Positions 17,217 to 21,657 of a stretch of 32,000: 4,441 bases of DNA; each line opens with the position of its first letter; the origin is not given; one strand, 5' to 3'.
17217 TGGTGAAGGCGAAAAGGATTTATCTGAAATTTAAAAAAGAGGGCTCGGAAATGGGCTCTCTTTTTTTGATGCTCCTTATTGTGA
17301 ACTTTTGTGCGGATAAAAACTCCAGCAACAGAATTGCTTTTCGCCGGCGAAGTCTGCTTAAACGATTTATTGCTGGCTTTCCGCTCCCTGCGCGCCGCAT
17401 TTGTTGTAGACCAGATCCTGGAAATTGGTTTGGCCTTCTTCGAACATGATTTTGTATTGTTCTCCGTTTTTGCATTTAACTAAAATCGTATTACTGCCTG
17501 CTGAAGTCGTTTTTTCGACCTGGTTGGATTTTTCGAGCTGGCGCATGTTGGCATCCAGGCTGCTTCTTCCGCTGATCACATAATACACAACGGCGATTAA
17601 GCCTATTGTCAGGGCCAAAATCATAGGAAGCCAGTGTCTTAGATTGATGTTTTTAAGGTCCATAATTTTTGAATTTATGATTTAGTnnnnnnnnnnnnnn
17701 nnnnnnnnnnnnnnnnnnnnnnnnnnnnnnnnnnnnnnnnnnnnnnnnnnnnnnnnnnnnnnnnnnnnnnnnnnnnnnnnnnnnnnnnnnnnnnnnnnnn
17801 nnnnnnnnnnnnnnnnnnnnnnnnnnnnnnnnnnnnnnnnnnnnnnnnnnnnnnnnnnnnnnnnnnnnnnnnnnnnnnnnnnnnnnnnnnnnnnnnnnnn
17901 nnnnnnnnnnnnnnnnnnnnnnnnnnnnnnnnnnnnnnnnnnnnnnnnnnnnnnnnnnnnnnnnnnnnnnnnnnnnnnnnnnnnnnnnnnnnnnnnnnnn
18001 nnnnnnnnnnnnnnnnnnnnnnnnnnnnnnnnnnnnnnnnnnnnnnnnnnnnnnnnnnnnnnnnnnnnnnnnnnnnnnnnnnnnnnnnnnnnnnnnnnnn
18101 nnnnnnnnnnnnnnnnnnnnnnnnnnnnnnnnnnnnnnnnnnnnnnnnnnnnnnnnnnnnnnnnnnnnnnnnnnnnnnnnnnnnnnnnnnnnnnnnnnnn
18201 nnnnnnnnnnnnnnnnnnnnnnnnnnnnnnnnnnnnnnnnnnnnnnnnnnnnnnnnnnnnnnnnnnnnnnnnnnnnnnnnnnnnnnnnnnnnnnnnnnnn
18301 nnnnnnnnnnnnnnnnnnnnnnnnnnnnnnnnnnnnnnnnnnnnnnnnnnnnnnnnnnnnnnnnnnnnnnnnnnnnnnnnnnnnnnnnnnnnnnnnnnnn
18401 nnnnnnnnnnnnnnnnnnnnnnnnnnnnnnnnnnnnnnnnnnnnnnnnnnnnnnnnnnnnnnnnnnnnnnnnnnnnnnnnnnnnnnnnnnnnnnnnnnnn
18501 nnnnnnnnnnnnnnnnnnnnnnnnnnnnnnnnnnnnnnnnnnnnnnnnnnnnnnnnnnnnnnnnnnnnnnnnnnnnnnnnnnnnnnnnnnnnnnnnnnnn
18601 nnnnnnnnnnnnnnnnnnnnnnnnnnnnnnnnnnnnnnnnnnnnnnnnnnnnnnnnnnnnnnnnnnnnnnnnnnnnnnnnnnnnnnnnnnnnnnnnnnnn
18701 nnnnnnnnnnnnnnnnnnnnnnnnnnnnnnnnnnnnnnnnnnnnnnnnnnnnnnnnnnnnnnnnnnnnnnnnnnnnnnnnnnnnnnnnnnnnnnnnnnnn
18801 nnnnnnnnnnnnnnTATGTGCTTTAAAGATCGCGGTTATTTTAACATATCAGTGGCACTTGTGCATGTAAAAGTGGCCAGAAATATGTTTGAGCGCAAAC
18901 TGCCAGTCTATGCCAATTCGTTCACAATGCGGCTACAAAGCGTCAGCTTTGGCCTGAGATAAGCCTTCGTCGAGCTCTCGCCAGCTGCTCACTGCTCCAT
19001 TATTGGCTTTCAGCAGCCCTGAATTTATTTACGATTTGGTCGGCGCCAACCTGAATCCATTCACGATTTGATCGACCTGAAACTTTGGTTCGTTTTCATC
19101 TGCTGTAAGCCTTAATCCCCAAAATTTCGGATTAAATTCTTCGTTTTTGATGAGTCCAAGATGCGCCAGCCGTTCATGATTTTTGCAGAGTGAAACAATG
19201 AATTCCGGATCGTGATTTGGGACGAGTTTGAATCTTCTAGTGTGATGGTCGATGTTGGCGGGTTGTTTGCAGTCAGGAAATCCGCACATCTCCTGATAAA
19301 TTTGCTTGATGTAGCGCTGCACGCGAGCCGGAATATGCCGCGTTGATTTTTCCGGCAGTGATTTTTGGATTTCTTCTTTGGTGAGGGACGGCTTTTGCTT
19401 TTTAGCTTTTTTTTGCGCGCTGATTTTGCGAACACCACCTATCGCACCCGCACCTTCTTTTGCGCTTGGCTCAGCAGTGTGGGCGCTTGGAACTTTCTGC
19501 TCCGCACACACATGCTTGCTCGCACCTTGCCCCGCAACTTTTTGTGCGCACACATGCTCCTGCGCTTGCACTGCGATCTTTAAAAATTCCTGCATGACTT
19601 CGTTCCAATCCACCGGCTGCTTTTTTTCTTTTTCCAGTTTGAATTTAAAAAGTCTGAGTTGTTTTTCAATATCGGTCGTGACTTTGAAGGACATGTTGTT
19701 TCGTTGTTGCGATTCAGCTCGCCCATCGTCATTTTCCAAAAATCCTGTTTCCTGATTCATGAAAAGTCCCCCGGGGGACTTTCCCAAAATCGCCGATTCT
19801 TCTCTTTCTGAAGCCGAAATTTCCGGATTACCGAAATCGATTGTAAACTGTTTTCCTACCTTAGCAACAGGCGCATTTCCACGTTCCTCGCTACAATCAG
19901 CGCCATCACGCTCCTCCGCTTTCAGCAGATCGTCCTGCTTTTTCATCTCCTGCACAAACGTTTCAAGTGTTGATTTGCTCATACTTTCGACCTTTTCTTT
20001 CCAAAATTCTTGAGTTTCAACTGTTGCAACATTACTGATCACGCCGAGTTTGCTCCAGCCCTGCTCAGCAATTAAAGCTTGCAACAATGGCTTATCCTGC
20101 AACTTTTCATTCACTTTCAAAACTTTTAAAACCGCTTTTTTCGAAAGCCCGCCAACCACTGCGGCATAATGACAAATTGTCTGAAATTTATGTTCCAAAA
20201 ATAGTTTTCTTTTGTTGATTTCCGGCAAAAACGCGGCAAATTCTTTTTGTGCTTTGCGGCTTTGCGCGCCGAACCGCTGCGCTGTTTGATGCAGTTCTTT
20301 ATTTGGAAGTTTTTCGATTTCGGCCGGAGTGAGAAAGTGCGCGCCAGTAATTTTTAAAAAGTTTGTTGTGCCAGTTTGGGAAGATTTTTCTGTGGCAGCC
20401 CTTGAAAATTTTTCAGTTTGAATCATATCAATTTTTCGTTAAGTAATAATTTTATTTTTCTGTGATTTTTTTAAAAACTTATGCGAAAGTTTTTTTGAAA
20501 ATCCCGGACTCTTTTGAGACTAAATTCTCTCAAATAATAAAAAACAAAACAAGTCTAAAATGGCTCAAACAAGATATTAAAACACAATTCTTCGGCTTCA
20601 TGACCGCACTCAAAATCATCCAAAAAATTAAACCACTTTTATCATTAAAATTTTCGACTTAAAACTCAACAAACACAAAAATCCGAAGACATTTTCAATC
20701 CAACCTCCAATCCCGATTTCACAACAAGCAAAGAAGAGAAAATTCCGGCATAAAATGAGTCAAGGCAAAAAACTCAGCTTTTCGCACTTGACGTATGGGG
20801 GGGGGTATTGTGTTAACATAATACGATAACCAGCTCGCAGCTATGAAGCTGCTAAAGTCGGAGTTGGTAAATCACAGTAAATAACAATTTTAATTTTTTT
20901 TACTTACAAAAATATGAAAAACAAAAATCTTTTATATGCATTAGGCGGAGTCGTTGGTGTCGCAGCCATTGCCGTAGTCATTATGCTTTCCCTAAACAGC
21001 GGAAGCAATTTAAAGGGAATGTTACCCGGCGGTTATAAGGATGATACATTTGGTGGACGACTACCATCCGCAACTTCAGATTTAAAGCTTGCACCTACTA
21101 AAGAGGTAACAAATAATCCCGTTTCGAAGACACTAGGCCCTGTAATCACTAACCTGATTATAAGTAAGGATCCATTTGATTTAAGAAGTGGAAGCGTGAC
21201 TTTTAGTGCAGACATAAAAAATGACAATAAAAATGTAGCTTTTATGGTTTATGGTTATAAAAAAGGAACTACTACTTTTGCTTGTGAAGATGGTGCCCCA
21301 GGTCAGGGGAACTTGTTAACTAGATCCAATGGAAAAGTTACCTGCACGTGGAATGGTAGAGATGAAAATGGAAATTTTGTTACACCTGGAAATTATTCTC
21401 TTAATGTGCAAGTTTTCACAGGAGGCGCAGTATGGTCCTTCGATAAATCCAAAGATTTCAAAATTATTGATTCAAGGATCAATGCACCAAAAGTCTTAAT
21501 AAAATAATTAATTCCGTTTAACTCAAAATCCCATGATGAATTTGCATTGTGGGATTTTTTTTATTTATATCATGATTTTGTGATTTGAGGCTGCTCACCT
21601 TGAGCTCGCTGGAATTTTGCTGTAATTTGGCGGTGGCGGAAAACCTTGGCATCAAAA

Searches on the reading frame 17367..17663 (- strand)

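Call 8: search_protein_families(library=pfam, proteins=[window:17367-17663:-], max_evalue=0.001)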
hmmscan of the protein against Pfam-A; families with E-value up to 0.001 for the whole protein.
window:17367-17663:- (98 aa): 0 families

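Call 10: search_protein_families(library=ncbifam, proteins=[window:17367-17663:-], max_evalue=10)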
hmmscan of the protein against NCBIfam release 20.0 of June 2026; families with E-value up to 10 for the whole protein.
window:17367-17663:- (98 aa): 1 family
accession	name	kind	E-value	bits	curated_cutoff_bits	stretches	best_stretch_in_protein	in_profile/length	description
NF007625.0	PRK10281.1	equivalog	0.035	13.2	386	1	41-87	89-133/301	PhzF family isomerase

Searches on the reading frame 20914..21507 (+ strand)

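Call 7: search_protein_families(library=pfam, proteins=[window:20914-21507:+], max_evalue=0.001)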
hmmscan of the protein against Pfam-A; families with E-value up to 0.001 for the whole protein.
window:20914-21507:+ (197 aa): 1 family
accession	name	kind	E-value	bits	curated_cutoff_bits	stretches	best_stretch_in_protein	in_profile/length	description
PF13860.13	FlgD_ig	-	1.6e-06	28.4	27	1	134-168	42-76/79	FlgD Ig-like domain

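Call 10: search_protein_families(library=ncbifam, proteins=[window:20914-21507:+], max_evalue=10)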
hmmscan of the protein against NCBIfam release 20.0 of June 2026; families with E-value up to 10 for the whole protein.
window:20914-21507:+ (197 aa): 5 families
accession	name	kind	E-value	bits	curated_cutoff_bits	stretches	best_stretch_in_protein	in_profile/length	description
NF005176.1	PRK06655.1-1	equivalog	0.00022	21.2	230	1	135-171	117-153/197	flagellar hook assembly protein FlgD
NF009453.0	PRK12813.1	equivalog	0.00027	20.5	264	1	141-183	147-189/223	flagellar basal body rod modification protein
NF009277.0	PRK12634.1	equivalog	0.0096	16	333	1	136-167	143-175/221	flagellar basal body rod modification protein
NF009452.0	PRK12812.1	equivalog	0.016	14.5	258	1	138-166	177-205/289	flagellar basal body rod modification protein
NF033707.1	T9SS_sortase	equivalog_domain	0.093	10.3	420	1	70-168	988-1078/1095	type IX secretion system sortase PorU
